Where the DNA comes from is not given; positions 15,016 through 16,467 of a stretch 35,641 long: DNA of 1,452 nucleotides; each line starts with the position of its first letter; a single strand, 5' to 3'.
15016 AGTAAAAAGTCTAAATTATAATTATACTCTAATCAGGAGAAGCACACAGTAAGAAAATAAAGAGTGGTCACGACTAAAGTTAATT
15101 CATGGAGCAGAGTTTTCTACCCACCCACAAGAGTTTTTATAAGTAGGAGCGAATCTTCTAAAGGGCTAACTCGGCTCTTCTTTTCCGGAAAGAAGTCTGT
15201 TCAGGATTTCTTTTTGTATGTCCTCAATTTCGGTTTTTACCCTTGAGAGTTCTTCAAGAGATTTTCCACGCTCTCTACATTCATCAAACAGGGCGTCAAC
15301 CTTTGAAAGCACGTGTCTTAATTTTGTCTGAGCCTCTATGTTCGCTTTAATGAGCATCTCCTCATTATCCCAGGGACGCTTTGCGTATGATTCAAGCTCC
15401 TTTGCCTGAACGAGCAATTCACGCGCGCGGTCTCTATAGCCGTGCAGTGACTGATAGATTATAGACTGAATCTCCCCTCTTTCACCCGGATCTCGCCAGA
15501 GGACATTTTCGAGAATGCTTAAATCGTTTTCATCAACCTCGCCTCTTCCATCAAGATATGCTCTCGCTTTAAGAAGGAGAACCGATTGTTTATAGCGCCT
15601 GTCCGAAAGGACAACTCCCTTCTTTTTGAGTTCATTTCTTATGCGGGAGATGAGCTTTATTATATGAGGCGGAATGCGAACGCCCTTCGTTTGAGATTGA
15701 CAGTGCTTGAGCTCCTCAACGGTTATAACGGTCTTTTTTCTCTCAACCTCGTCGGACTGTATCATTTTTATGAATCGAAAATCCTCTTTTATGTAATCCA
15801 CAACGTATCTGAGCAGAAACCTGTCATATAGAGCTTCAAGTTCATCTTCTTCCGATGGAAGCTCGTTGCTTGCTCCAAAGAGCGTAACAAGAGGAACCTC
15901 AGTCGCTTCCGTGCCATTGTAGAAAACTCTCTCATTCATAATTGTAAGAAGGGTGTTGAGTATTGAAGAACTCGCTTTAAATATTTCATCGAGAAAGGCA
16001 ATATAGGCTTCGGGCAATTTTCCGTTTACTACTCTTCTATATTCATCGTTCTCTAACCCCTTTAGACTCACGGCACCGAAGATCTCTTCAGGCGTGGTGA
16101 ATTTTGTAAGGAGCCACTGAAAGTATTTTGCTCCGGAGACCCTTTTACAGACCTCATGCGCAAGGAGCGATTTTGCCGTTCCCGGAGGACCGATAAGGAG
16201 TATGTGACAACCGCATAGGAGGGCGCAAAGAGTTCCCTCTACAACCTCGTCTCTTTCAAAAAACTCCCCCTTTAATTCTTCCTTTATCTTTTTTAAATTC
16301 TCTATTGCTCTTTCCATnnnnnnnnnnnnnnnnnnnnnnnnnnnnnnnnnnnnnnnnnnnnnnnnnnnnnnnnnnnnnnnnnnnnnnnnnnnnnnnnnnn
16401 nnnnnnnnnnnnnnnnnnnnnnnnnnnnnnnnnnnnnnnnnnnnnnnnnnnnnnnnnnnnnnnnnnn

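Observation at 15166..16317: RavA/MoxR-like AAA+ ATPase translationally coupled to gspK as the last gene of a T2SS operon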

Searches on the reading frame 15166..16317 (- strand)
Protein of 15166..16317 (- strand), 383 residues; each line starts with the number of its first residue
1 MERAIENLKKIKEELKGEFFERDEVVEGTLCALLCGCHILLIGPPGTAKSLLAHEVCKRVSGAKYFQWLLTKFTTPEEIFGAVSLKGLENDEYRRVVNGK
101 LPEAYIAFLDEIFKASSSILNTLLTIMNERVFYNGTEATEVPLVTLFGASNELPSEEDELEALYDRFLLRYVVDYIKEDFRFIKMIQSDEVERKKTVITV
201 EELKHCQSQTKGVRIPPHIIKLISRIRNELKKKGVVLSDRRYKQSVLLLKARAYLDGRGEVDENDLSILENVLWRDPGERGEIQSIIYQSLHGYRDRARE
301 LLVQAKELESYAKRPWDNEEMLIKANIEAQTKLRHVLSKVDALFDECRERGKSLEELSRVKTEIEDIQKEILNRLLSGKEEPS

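Call 5: search_protein_families(library=pfam, proteins=[window:15166-16317:-], max_evalue=0.01)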
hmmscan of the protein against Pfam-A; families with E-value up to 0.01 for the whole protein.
window:15166-16317:- (383 aa): 8 families
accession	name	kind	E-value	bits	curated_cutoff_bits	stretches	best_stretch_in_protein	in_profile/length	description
PF20030.5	bpMoxR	-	6.2e-58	195.7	27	1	7-180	2-173/205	MoxR domain in the MoxR-vWA-beta-propeller ternary systems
PF07728.20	AAA_5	-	5e-29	101.5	22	1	38-167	1-139/139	AAA domain (dynein-related subfamily)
PF17868.7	AAA_lid_8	-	1.8e-22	79.4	22.8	1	218-287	1-72/72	AAA lid domain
PF00004.35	AAA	-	5.8e-07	30.5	21.2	1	39-169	1-125/131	ATPase family associated with various cellular activities (AAA)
PF07726.17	AAA_3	-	4.3e-05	23.8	27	1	38-146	1-105/131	ATPase family associated with various cellular activities (AAA)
PF13191.12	AAA_16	-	0.00039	21.4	32.6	1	21-114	4-103/167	AAA ATPase domain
PF24883.2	NPHP3_N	-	0.0026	18.4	24.8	0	283-360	72-149/164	Nephrocystin 3, N-terminal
PF00493.29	MCM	-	0.0083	15.7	23.3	0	33-67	54-88/224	MCM P-loop domain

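Call 7: search_protein_families(library=ncbifam, proteins=[window:15166-16317:-], max_evalue=0.01)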
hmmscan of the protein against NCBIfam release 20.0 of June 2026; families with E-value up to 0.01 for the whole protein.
window:15166-16317:- (383 aa): 3 families
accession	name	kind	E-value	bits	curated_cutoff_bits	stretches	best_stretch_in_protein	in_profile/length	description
NF010054.0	PRK13531.1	equivalog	4.2e-71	240.5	681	1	5-309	8-320/498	ATPase RavA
TIGR00635.1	ruvB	equivalog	0.00095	18.3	299.05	0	38-271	32-246/305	Holliday junction branch migration DNA helicase RuvB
TIGR00764.1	lon_rel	equivalog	0.0091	14.6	516.6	0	21-60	22-61/608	ATP-dependent protease LonB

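Call 8: search_protein_families(library=padloc, proteins=[window:15166-16317:-], max_evalue=0.01)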
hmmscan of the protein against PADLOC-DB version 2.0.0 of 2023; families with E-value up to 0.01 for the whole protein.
window:15166-16317:- (383 aa): 1 family
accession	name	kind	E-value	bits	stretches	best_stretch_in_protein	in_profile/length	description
PDLC04140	mad8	-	0.00045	17.8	1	37-166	28-101/314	mads_8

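Call 9: find_homologous_proteins(query=window:15166-16317:-, max_evalue=1e-10)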
Query window:15166-16317:- (383 aa): 7104 proteins with E <= 1e-10 among 8000 candidates; the best 120 are listed.
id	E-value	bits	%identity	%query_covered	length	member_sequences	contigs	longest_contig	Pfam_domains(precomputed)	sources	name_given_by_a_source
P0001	2.1e-246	835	99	100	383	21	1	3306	PF20030.6,PF17868.8,PF00004.36,PF07728.21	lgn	-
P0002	5.6e-236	800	94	100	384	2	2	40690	PF20030.6,PF17868.8,PF00004.36,PF07728.21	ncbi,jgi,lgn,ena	jgi:MoxR-like ATPase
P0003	1.8e-230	782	92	100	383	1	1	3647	PF20030.6,PF17868.8,PF00004.36,PF07728.21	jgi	jgi:MoxR-like ATPase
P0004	4.1e-228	774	91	100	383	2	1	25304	PF20030.6,PF17868.8,PF00004.36,PF07728.21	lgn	-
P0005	1.6e-216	736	85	100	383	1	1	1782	PF20030.6,PF17868.8,PF00004.36,PF07728.21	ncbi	-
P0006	8.3e-210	714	82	99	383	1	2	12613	PF20030.6,PF17868.8,PF00004.36,PF07728.21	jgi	jgi:MoxR-like ATPase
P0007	3.2e-207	706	81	100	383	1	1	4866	PF20030.6,PF17868.8,PF07726.18,PF00004.36,PF07728.21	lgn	-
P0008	1.2e-206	704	84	96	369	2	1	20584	PF20030.6,PF17868.8,PF07726.18,PF00004.36,PF07728.21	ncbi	-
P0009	2.2e-206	703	81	100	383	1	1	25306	PF20030.6,PF17868.8,PF07726.18,PF00004.36,PF07728.21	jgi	jgi:MoxR-like ATPase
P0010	3.5e-206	702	81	100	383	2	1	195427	PF20030.6,PF17868.8,PF00004.36,PF07728.21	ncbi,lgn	-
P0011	3.8e-205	699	81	100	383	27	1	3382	PF20030.6,PF17868.8,PF07726.18,PF00004.36,PF07728.21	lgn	-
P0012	7.0e-203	691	81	100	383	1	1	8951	PF20030.6,PF17868.8,PF07726.18,PF00004.36,PF07728.21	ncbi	ncbi:MAG TPA: AAA family ATPase [Thermodesulfobacteriota bacterium]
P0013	1.6e-202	690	80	100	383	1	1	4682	PF20030.6,PF17868.8,PF07726.18,PF00004.36,PF07728.21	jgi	jgi:MoxR-like ATPase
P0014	1.7e-202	690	81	99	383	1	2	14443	PF20030.6,PF17868.8,PF00004.36,PF07728.21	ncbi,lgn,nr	ncbi:MAG TPA: AAA family ATPase [Thermodesulfobacteriota bacterium]|nr:AAA family ATPase [Thermodesu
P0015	1.3e-201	687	80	99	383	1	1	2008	PF20030.6,PF17868.8,PF07728.21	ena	-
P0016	2.5e-201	686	79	99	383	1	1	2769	PF20030.6,PF17868.8,PF00004.36,PF07728.21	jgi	jgi:MoxR-like ATPases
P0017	1.2e-199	681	79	99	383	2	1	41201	PF20030.6,PF17868.8,PF07728.21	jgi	-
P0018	2.2e-199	680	79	99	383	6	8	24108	PF20030.6,PF17868.8,PF07728.21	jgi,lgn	jgi:MoxR-like ATPase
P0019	3.3e-199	679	78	99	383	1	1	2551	PF20030.6,PF17868.8,PF00004.36,PF07728.21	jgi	jgi:MoxR-like ATPase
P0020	3.1e-198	676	79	99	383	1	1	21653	PF20030.6,PF17868.8,PF07728.21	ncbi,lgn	-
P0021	7.1e-198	675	77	99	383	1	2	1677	PF20030.6,PF17868.8,PF07726.18,PF00004.36,PF07728.21,PF13191.13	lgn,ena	-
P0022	1.2e-197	674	79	99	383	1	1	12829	PF20030.6,PF17868.8,PF07728.21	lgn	-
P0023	7.3e-197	672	77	99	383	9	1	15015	PF20030.6,PF17868.8,PF00004.36,PF07728.21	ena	-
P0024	1.0e-196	671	90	87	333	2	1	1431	PF20030.6,PF17868.8,PF07728.21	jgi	jgi:MoxR-like ATPase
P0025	8.0e-196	668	78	99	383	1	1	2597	PF20030.6,PF17868.8,PF00004.36,PF07728.21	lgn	-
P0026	1.8e-195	667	76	99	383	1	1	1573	PF20030.6,PF17868.8,PF00004.36,PF07728.21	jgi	-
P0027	5.5e-195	665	76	99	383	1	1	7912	PF20030.6,PF17868.8,PF00004.36,PF07728.21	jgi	jgi:MoxR-like ATPase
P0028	6.9e-195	665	76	100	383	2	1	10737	PF20030.6,PF17868.8,PF00004.36,PF07728.21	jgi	jgi:MoxR-like ATPase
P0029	6.2e-194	662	76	99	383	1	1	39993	PF20030.6,PF17868.8,PF07728.21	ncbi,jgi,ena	-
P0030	1.8e-193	661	76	100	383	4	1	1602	PF20030.6,PF17868.8,PF07728.21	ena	-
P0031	2.3e-192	657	75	99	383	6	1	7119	PF20030.6,PF17868.8,PF00004.36,PF07728.21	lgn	-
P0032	5.4e-191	652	75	100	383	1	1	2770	PF20030.6,PF17868.8,PF00004.36,PF07728.21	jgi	jgi:MoxR-like ATPase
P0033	6.2e-188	642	77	100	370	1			PF20030.6,PF17868.8,PF07726.18,PF00004.36,PF07728.21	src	-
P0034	9.5e-184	628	72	99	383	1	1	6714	PF20030.6,PF17868.8,PF07728.21,PF13191.13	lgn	-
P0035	1.4e-183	628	72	99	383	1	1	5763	PF20030.6,PF17868.8,PF07728.21,PF13191.13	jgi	jgi:MoxR-like ATPase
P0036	1.7e-183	628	72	99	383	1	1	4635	PF20030.6,PF17868.8,PF07728.21,PF13191.13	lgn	-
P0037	3.5e-183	627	72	99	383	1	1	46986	PF20030.6,PF17868.8,PF07728.21,PF13191.13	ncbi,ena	ncbi:MAG TPA: AAA family ATPase [Thermodesulfobacteriota bacterium]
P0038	1.0e-182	625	73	99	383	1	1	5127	PF20030.6,PF17868.8,PF07728.21,PF13191.13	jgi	jgi:MoxR-like ATPase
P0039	1.6e-182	624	72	99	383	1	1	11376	PF20030.6,PF17868.8,PF07728.21,PF13191.13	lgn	-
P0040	2.9e-182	624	72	99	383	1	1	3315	PF20030.6,PF17868.8,PF07728.21,PF13191.13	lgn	-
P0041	3.1e-182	624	73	99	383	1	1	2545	PF20030.6,PF17868.8,PF07728.21,PF13191.13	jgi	jgi:MoxR-like ATPase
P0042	3.2e-182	623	72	99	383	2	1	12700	PF20030.6,PF17868.8,PF07728.21,PF13191.13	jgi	jgi:MoxR-like ATPase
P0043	5.8e-182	623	71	99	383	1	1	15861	PF20030.6,PF17868.8,PF07728.21,PF13191.13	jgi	-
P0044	9.1e-182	622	71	99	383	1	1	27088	PF20030.6,PF17868.8,PF07728.21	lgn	-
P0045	5.0e-181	620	72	99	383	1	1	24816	PF20030.6,PF17868.8,PF07728.21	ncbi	-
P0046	1.0e-180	619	71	99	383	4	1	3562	PF20030.6,PF17868.8,PF07728.21,PF13191.13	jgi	-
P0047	1.1e-180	618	71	99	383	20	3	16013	PF20030.6,PF17868.8,PF07728.21,PF13191.13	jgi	jgi:MoxR-like ATPase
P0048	3.6e-180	617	71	98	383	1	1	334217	PF20030.6,PF17868.8,PF07728.21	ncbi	ncbi:MAG: AAA family ATPase [Deltaproteobacteria bacterium]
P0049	8.1e-180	616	72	99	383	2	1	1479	PF20030.6,PF17868.8,PF00004.36,PF07728.21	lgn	-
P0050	1.7e-179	615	71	99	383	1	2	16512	PF20030.6,PF17868.8,PF00004.36,PF07728.21,PF13191.13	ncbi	-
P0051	3.5e-179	613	70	99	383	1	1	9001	PF20030.6,PF17868.8,PF07728.21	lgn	-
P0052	7.0e-179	612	70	99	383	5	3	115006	PF20030.6,PF17868.8,PF00004.36,PF07728.21,PF13191.13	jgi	jgi:MoxR-like ATPase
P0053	8.1e-179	612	71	99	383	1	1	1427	PF20030.6,PF17868.8,PF07728.21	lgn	-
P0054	8.4e-179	612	72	99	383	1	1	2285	PF20030.6,PF17868.8,PF00004.36,PF07728.21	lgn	-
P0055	1.2e-178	612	70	99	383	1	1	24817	PF20030.6,PF17868.8,PF07728.21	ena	-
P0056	1.3e-178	612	71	99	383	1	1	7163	PF20030.6,PF17868.8,PF07728.21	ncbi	-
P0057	1.5e-178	611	72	99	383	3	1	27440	PF20030.6,PF17868.8,PF00004.36,PF07728.21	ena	-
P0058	1.6e-178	611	70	99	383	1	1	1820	PF20030.6,PF17868.8,PF07728.21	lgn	-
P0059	1.7e-178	611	70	99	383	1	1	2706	PF20030.6,PF17868.8,PF07728.21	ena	-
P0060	1.7e-178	611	70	99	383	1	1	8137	PF20030.6,PF17868.8,PF07728.21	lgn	-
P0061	1.8e-178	611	71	99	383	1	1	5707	PF20030.6,PF17868.8,PF07728.21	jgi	jgi:MoxR-like ATPase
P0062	2.0e-178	611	72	99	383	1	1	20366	PF20030.6,PF17868.8,PF07728.21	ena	-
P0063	2.9e-178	610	71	99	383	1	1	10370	PF20030.6,PF17868.8,PF00004.36,PF07728.21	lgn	-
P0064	3.0e-178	610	71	99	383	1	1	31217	PF20030.6,PF17868.8,PF00004.36,PF07728.21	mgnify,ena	mgnify:FL=1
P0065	3.3e-178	610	71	99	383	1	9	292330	PF20030.6,PF17868.8,PF00004.36,PF07728.21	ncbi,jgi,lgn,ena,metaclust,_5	ncbi:MAG: AAA family ATPase [Candidatus Dadabacteria bacterium]|metaclust:\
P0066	3.3e-178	610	70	99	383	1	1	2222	PF20030.6,PF17868.8,PF07728.21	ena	-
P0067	3.4e-178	610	71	99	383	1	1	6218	PF20030.6,PF17868.8,PF00004.36,PF07728.21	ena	-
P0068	3.8e-178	610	70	99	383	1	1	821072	PF20030.6,PF17868.8,PF00004.36,PF07728.21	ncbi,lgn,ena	-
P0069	4.4e-178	610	71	99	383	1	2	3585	PF20030.6,PF17868.8,PF00004.36,PF07728.21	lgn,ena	-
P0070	4.6e-178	610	71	99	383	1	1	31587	PF20030.6,PF17868.8,PF00004.36,PF07728.21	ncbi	-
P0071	4.9e-178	610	71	99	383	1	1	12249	PF20030.6,PF17868.8,PF00004.36,PF07728.21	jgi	-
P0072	6.0e-178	609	71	99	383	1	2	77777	PF20030.6,PF17868.8,PF07728.21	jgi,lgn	-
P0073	6.4e-178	609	71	99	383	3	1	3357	PF20030.6,PF17868.8,PF07728.21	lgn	-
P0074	6.5e-178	609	71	99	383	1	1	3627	PF20030.6,PF17868.8,PF00004.36,PF07728.21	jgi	-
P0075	8.0e-178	609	71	99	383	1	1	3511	PF20030.6,PF17868.8,PF00004.36,PF07728.21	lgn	-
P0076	8.6e-178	609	70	99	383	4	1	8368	PF20030.6,PF17868.8,PF00004.36,PF07728.21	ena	-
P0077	1.2e-177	608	70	99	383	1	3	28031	PF20030.6,PF17868.8,PF07728.21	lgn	-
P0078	1.3e-177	608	71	99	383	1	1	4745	PF20030.6,PF17868.8,PF00004.36,PF07728.21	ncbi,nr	ncbi:MAG: AAA family ATPase [Candidatus Dadabacteria bacterium]|nr:AAA family ATPase [Candidatus Dad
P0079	1.4e-177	608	70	99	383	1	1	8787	PF20030.6,PF17868.8,PF07728.21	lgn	-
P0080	1.4e-177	608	71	99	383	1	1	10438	PF20030.6,PF17868.8,PF07728.21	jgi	jgi:MoxR-like ATPase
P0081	1.5e-177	608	71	99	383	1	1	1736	PF20030.6,PF17868.8,PF00004.36,PF07728.21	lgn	-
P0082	2.0e-177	608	71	99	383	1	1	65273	PF20030.6,PF17868.8,PF00004.36,PF07728.21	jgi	-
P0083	2.5e-177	607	70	99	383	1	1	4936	PF20030.6,PF17868.8,PF07728.21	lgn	-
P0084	2.7e-177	607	70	99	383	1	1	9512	PF20030.6,PF17868.8,PF00004.36,PF07728.21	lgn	-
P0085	3.4e-177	607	70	99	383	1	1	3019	PF20030.6,PF17868.8,PF07728.21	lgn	-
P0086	4.1e-177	607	70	99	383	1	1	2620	PF20030.6,PF17868.8,PF07728.21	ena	-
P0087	4.2e-177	607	70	99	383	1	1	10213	PF20030.6,PF17868.8,PF07728.21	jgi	jgi:MoxR-like ATPase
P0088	4.4e-177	607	71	99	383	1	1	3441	PF20030.6,PF17868.8,PF00004.36,PF07728.21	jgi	jgi:MoxR-like ATPase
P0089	4.5e-177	607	70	99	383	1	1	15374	PF20030.6,PF17868.8,PF07728.21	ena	-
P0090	4.8e-177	606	71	99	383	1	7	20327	PF20030.6,PF17868.8,PF00004.36,PF07728.21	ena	-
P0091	4.8e-177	606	70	99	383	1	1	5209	PF20030.6,PF17868.8,PF07728.21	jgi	jgi:MoxR-like ATPase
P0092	5.4e-177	606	69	99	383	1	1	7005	PF20030.6,PF17868.8,PF00493.30,PF00004.36,PF07728.21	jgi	-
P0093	6.0e-177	606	70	99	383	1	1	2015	PF20030.6,PF17868.8,PF07728.21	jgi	jgi:MoxR-like ATPase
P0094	6.5e-177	606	70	99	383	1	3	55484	PF20030.6,PF17868.8,PF07728.21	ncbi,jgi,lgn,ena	-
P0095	6.6e-177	606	71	99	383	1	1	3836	PF20030.6,PF17868.8,PF07728.21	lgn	-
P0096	8.8e-177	606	69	99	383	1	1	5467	PF20030.6,PF17868.8,PF00004.36,PF07728.21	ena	-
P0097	9.0e-177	606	70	99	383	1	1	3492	PF20030.6,PF17868.8,PF07728.21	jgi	jgi:MoxR-like ATPase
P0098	1.1e-176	605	70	99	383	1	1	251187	PF20030.6,PF17868.8,PF07728.21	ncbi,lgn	ncbi:MAG: AAA family ATPase [Deltaproteobacteria bacterium]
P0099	1.3e-176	605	71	99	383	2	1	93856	PF20030.6,PF17868.8,PF07728.21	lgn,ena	-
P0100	1.3e-176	605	70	99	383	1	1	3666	PF20030.6,PF17868.8,PF07728.21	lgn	-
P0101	1.5e-176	605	70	99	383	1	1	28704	PF20030.6,PF17868.8,PF07728.21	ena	-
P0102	1.5e-176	605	71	99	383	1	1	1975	PF20030.6,PF17868.8,PF07728.21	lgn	-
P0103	1.6e-176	605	70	99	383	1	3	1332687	PF20030.6,PF17868.8,PF07728.21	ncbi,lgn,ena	-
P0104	1.6e-176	605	70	99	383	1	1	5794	PF20030.6,PF17868.8,PF07728.21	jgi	jgi:MoxR-like ATPase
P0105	1.8e-176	605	69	99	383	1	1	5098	PF20030.6,PF17868.8,PF00004.36,PF07728.21,PF13191.13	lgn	-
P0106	1.8e-176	605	70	99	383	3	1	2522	PF20030.6,PF17868.8,PF07728.21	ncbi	ncbi:MAG: AAA family ATPase [Thermodesulfobacteriota bacterium]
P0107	1.9e-176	604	70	99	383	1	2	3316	PF20030.6,PF17868.8,PF07728.21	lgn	-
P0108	1.9e-176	604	70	99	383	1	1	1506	PF20030.6,PF17868.8,PF07728.21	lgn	-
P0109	2.0e-176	604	70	99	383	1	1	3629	PF20030.6,PF17868.8,PF07728.21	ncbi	-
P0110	2.0e-176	604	70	99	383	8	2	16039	PF20030.6,PF17868.8,PF00004.36,PF07728.21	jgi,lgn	-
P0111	2.1e-176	604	70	99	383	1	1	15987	PF20030.6,PF17868.8,PF07728.21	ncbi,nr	ncbi:MAG TPA: AAA family ATPase [Thermodesulfobacteriota bacterium]|nr:AAA family ATPase [Thermodesu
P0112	2.2e-176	604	70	99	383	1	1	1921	PF20030.6,PF17868.8,PF07728.21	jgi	jgi:MoxR-like ATPase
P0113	2.2e-176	604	70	99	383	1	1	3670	PF20030.6,PF17868.8,PF07728.21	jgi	jgi:MoxR-like ATPase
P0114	3.0e-176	604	70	99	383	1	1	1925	PF20030.6,PF17868.8,PF07728.21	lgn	-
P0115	3.2e-176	604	70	99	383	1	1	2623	PF20030.6,PF17868.8,PF00004.36,PF07728.21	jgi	jgi:MoxR-like ATPase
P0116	3.4e-176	604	71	99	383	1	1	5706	PF20030.6,PF17868.8,PF00004.36,PF07728.21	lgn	-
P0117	3.4e-176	604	70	99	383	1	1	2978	PF20030.6,PF17868.8,PF07728.21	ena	-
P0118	3.5e-176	604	70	99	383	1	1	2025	PF20030.6,PF17868.8,PF07728.21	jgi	-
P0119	3.6e-176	604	70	99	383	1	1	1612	PF20030.6,PF17868.8,PF07728.21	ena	-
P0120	3.9e-176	603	69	99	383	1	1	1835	PF20030.6,PF17868.8,PF07728.21,PF13191.13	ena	-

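Call 10: find_related_loci(query=window:15166-16317:-, collection=genome_contigs, flank=10000)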
Query window:15166-16317:- (383 aa) in genome_contigs; peptide patterns used: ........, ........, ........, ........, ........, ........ (x = any residue, [..] = any of these).
557 stretches matched a pattern; 38 encode a relative of the query (tblastn E <= 1e-3); 38 distinct loci.
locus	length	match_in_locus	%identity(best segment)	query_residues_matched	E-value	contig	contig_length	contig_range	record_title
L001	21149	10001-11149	94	1-383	0e+0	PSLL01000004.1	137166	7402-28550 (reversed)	MAG: Candidatus Dadabacteria bacterium isolate ERB_12_1 NODE_9_length_137166_cov_4.254349, whole genome shotgun sequence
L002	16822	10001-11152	94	1-383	0e+0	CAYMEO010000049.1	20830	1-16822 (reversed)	MAG TPA_asm: uncultured Spirochaetia bacterium isolate binchicken_co71_42 genome assembly, contig: NODE_1090_length_2083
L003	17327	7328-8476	81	1-383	0e+0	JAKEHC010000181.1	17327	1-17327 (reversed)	MAG: Candidatus Dadabacteria bacterium isolate PMV_6.24 PMV_6.24.k101_1645323, whole genome shotgun sequence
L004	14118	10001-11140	79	1-380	0e+0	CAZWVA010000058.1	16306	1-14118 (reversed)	MAG TPA_asm: uncultured Spirochaetia bacterium isolate binchicken_co30_30 genome assembly, contig: NODE_2531_length_1630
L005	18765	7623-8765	79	1-381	0e+0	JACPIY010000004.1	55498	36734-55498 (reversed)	MAG: Deltaproteobacteria bacterium isolate NC_groundwater_453_Ag_B-0.1um_42_10 S34_3B_scaffold_6061, whole genome shotgu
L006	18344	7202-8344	71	1-381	0e+0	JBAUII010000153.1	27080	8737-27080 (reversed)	MAG: Thermodesulfobacteriota bacterium isolate MFD09513_ilm_asm_bin6 k127_92473, whole genome shotgun sequence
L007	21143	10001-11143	70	1-381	0e+0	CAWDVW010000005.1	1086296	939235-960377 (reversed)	MAG: Candidatus Dadabacteria bacterium isolate MFD05684.bin.1.387 genome assembly, contig: contig_29197, whole genome sh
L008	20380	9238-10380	71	1-381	0e+0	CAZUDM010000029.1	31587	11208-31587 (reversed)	MAG TPA_asm: uncultured Spirochaetia bacterium isolate binchicken_co179_138 genome assembly, contig: NODE_3452_length_31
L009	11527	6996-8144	81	1-383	0e+0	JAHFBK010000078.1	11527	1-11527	MAG: Candidatus Dadabacteria bacterium isolate nzgw197 NODE_2808_length_11528_cov_20.592268, whole genome shotgun sequen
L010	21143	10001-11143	71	1-381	0e+0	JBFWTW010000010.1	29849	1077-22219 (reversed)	MAG: Candidatus Dadabacteria bacterium isolate CA_2019_TPBF_56 NODE_8109_length_29849_cov_4.982202_TPBF, whole genome sh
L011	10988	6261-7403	70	1-381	0e+0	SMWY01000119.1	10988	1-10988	MAG: Candidatus Dadabacteria bacterium isolate CR02bin9 k141_1593957, whole genome shotgun sequence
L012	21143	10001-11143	70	1-381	0e+0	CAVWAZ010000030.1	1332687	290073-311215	MAG: uncultured delta proteobacterium isolate MFD09730.bin.2.52 genome assembly, contig: contig_6045, whole genome shotg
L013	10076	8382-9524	71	1-381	0e+0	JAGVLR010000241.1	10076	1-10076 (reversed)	MAG: Candidatus Dadabacteria bacterium isolate SW_59 c_000000010642, whole genome shotgun sequence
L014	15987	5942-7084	70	1-381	0e+0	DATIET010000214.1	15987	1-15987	MAG TPA_asm: Thermodesulfobacteriota bacterium isolate SMAG_U16376 k141_1574306, whole genome shotgun sequence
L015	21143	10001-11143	70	1-381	0e+0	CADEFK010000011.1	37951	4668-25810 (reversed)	uncultured bacterium isolate Candidatus Dadabacteria sp. RBC041 genome assembly, contig: MAG041_11, whole genome shotgun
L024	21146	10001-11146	67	1-381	1e-179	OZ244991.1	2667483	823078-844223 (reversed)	MAG: Thermodesulfobacteriota bacterium isolate 77748b03-fe7e-4f50-8619-3c6866420abe genome assembly, chromosome: 1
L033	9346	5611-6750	59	1-380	7e-149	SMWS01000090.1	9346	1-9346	MAG: Deltaproteobacteria bacterium isolate N074bin48 k141_1059847, whole genome shotgun sequence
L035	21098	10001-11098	56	4-371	2e-135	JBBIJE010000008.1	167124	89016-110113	MAG: Myxococcales bacterium isolate SIF170217_bin_155 NODE_90_length_167124_cov_19.999832, whole genome shotgun sequence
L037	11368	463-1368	46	8-308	7e-85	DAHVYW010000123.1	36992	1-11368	MAG TPA_asm: Bacillota bacterium isolate clean791 k141_1715069, whole genome shotgun sequence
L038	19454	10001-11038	35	6-330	7e-61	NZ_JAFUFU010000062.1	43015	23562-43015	MAG: Treponema sp. isolate RGIG4455 Roe_deer_Omasum-4__c177355, whole genome shotgun sequence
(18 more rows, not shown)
